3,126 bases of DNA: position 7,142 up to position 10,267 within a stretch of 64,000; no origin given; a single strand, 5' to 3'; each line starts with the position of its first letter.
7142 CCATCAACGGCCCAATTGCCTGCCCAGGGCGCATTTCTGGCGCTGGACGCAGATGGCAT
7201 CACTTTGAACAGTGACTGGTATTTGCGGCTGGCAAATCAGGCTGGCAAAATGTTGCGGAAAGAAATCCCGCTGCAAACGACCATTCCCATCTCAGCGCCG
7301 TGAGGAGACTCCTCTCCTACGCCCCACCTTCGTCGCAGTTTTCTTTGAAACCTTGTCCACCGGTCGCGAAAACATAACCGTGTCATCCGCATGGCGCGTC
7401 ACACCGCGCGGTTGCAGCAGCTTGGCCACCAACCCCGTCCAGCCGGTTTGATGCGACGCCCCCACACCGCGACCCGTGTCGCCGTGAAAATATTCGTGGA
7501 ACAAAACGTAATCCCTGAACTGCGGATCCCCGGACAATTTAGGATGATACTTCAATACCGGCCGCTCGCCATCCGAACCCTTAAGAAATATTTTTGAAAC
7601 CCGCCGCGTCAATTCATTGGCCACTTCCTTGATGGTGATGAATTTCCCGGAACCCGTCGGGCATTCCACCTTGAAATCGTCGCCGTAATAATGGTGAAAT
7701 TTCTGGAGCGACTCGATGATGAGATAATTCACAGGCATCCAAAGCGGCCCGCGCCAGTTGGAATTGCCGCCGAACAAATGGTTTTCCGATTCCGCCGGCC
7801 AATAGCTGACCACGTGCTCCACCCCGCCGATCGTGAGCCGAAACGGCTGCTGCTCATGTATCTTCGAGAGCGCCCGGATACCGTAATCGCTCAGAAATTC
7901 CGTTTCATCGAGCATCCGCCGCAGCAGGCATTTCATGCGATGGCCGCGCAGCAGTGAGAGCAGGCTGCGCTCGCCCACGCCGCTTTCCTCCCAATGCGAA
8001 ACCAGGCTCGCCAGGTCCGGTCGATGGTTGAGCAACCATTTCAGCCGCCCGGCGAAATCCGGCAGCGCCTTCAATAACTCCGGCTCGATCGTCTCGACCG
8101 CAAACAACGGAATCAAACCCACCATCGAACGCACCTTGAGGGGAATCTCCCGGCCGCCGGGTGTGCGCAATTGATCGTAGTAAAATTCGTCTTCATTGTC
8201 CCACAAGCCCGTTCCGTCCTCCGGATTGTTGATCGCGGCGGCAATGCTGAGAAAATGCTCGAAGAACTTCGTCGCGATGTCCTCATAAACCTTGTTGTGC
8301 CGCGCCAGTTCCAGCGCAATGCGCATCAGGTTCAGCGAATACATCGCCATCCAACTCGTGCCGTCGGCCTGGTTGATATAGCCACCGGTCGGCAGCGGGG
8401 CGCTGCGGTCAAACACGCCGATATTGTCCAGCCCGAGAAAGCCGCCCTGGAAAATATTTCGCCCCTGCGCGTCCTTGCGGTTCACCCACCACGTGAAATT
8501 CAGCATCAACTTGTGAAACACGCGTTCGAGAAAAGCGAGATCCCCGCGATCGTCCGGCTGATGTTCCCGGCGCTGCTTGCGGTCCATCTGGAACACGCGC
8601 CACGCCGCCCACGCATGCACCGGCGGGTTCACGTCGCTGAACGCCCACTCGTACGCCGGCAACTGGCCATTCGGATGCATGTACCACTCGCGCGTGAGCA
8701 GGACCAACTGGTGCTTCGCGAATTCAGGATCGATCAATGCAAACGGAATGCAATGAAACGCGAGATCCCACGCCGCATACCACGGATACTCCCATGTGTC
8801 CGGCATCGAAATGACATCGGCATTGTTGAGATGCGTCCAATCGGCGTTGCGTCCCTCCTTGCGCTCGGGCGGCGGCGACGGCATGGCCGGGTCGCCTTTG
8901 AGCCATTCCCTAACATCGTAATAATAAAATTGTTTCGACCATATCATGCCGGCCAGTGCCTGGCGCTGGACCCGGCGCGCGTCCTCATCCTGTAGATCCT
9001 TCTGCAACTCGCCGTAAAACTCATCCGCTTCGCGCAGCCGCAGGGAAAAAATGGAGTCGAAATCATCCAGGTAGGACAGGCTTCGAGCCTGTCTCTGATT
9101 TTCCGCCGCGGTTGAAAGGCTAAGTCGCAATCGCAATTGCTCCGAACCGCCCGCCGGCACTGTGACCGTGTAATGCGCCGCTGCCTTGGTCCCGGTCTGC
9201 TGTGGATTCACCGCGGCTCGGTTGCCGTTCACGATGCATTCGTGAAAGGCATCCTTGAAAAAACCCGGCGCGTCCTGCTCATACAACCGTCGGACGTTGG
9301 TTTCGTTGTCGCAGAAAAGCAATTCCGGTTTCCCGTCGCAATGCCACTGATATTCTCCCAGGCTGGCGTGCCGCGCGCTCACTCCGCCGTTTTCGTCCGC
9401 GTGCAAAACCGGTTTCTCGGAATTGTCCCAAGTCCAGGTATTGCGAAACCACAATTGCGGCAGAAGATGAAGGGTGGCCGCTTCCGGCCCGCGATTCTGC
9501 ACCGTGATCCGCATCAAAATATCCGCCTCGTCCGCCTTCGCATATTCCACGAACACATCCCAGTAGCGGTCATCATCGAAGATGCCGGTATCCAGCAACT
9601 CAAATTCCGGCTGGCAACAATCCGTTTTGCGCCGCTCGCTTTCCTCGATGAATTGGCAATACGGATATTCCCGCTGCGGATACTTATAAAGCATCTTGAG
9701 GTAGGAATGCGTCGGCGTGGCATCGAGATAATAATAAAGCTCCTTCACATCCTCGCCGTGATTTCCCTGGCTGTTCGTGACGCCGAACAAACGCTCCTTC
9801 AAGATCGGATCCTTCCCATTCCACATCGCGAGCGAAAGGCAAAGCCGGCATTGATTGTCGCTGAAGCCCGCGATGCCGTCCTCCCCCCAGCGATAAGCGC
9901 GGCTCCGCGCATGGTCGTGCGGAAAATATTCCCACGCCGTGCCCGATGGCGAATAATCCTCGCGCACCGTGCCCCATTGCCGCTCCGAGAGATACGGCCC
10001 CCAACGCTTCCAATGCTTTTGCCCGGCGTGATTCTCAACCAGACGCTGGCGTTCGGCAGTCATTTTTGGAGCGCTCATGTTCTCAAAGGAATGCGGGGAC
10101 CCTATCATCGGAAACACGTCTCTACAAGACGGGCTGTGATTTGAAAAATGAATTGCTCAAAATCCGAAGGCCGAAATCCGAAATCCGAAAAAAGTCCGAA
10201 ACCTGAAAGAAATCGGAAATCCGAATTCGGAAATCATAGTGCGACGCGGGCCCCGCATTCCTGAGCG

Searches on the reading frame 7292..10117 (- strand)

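Call 70: search_protein_families(library=pfam, proteins=[window:7292-10117:-], max_evalue=0.001)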
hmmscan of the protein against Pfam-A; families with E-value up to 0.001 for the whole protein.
window:7292-10117:- (941 aa): 2 families
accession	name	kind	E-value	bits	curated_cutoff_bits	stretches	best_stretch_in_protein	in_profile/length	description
PF22422.2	MGH1-like_GH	-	2.1e-19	70.8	27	2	444-553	1-110/356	Mannosylglycerate hydrolase MGH1-like glycoside hydrolase domain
PF03200.22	Glyco_hydro_63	-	1.1e-09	38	22.4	1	727-813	365-432/492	Glycosyl hydrolase family 63 C-terminal domain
